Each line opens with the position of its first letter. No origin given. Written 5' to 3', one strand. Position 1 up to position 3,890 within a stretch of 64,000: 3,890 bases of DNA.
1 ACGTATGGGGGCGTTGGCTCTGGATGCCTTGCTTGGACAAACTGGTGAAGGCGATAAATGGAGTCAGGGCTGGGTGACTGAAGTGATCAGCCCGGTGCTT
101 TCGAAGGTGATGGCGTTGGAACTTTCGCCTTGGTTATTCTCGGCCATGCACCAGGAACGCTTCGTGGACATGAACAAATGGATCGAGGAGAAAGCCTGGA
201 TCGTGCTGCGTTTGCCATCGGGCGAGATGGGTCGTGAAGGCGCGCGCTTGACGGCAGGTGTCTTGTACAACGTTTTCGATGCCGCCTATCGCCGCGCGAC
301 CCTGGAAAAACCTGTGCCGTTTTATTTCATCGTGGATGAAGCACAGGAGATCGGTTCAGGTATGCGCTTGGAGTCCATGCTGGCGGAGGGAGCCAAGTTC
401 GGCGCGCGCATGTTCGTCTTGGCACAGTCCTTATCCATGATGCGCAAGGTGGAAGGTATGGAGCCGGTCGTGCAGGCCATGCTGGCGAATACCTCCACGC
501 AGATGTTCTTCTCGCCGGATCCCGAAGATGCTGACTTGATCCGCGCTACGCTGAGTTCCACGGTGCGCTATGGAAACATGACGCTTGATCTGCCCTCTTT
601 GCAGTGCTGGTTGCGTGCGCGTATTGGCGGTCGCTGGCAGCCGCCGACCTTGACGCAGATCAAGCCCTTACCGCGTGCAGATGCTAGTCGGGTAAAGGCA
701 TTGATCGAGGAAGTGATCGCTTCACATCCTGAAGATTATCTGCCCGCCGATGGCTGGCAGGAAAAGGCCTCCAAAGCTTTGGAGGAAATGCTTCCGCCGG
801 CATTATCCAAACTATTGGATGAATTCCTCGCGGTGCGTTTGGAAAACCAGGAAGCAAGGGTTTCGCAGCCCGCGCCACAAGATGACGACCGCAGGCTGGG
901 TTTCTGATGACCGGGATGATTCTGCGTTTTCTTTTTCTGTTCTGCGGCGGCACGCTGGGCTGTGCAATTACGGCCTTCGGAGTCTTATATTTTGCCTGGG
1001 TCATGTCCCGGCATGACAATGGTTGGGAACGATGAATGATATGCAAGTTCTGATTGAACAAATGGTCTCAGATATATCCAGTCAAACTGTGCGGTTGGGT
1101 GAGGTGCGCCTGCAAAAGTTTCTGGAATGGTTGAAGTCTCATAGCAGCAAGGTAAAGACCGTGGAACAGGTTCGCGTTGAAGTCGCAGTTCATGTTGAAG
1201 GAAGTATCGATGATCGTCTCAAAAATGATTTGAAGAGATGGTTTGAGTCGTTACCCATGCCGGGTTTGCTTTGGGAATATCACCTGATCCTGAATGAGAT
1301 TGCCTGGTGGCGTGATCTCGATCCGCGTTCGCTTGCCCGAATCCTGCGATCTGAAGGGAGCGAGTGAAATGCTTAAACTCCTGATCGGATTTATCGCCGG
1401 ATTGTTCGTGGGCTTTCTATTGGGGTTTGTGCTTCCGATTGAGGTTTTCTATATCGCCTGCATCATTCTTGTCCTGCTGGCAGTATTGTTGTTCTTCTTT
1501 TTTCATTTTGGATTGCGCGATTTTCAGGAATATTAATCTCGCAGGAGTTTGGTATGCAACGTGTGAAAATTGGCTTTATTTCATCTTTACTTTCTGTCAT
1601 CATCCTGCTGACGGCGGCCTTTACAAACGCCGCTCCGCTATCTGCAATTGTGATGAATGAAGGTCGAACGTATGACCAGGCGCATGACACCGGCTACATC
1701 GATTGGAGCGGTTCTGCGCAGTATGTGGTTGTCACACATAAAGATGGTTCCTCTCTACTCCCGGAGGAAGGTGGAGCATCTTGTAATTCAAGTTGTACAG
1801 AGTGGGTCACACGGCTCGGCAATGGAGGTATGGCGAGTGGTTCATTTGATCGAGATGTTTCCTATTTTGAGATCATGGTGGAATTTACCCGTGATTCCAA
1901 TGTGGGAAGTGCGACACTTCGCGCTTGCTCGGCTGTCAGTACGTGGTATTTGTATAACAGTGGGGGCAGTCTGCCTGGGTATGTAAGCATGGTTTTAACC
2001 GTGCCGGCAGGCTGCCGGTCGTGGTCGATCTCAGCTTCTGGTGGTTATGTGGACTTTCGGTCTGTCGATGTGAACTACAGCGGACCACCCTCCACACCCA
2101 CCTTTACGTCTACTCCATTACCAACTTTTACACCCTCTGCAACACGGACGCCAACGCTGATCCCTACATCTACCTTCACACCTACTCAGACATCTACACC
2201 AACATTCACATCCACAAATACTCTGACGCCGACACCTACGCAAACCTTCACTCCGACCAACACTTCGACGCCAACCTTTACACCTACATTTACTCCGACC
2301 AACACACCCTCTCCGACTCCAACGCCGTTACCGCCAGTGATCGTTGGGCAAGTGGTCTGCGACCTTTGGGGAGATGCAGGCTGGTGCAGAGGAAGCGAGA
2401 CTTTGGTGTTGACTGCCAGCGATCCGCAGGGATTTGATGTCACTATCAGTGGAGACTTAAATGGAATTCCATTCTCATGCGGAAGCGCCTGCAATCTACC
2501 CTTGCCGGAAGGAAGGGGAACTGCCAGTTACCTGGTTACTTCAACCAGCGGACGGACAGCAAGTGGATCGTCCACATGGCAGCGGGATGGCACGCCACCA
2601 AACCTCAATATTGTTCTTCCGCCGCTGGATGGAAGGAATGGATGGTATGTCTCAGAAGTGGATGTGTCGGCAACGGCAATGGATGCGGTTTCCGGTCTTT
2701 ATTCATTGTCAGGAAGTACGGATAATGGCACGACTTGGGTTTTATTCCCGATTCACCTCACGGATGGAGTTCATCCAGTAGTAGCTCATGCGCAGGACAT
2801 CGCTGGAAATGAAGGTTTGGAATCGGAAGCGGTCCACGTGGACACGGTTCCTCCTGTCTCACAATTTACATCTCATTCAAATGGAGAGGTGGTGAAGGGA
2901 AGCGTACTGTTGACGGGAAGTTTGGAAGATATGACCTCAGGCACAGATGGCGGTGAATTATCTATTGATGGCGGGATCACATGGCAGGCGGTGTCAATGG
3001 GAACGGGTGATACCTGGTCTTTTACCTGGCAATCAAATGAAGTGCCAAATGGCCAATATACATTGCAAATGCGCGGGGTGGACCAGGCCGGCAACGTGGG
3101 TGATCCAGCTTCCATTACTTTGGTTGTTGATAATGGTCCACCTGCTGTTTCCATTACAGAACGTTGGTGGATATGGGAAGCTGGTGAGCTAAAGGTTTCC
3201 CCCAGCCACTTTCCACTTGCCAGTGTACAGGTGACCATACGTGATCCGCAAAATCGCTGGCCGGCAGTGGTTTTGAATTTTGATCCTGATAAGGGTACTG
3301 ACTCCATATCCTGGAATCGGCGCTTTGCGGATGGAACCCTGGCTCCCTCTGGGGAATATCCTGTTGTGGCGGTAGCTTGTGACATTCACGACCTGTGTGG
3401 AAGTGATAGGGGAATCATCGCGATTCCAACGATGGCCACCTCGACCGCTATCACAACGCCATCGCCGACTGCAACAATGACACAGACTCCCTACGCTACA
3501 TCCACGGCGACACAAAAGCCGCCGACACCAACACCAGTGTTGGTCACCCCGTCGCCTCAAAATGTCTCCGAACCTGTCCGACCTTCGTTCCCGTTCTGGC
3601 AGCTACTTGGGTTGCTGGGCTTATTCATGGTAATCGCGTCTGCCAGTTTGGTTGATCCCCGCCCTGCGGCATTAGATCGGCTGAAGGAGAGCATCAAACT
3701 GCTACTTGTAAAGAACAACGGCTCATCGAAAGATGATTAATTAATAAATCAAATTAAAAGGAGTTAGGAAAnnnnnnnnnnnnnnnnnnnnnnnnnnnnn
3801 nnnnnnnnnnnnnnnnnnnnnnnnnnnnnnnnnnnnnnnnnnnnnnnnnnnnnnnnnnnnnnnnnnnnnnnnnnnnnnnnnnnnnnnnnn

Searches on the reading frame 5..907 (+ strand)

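Call 36: search_protein_families(library=pfam, proteins=[window:5-907:+], max_evalue=0.00001)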
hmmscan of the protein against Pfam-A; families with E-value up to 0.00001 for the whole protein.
window:5-907:+ (300 aa): 3 families
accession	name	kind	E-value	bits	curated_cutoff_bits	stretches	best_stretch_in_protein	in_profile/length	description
PF12696.13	TraG-D_C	-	3e-07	30.8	22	1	105-176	1-72/126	TraM recognition site of TraD and TraG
PF10412.15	TrwB_AAD_bind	-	3.2e-07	30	20.5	1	106-177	246-317/387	Type IV secretion-system coupling protein DNA-binding domain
PF02534.20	T4SS-DNA_transf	-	8.7e-07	28.6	20.1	1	84-183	279-382/468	Type IV secretory system Conjugative DNA transfer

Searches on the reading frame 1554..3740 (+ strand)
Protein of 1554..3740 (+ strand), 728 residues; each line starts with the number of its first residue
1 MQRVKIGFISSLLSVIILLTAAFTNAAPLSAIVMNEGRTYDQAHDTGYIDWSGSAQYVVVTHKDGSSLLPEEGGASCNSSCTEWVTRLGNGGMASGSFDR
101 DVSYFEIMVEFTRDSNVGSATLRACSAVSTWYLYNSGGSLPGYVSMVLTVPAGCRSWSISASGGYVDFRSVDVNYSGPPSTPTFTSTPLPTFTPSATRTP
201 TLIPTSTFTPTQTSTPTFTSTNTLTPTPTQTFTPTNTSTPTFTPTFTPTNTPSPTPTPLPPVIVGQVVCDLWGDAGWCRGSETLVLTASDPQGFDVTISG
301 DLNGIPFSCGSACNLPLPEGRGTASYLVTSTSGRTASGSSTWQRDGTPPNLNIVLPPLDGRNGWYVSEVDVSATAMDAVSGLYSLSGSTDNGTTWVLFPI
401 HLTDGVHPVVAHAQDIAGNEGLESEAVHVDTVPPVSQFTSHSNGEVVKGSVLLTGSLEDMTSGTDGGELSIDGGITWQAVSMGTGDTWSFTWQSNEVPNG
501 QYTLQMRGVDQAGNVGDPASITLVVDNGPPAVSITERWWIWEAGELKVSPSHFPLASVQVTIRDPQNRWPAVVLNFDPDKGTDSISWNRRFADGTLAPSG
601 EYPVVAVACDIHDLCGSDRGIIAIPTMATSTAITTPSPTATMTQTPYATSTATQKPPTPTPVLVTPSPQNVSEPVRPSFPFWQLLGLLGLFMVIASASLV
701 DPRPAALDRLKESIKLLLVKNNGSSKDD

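Call 36: search_protein_families(library=pfam, proteins=[window:1554-3740:+], max_evalue=0.00001)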
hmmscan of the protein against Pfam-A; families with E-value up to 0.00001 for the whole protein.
window:1554-3740:+ (728 aa): 2 families
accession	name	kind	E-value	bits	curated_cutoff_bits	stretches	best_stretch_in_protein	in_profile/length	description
PF19077.6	Big_13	-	8.5e-10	39.5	27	1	470-527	46-102/102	Bacterial Ig-like domain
PF13750.12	Big_3_3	-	5.3e-08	33.1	27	0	487-536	2-52/157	Bacterial Ig-like domain (group 3)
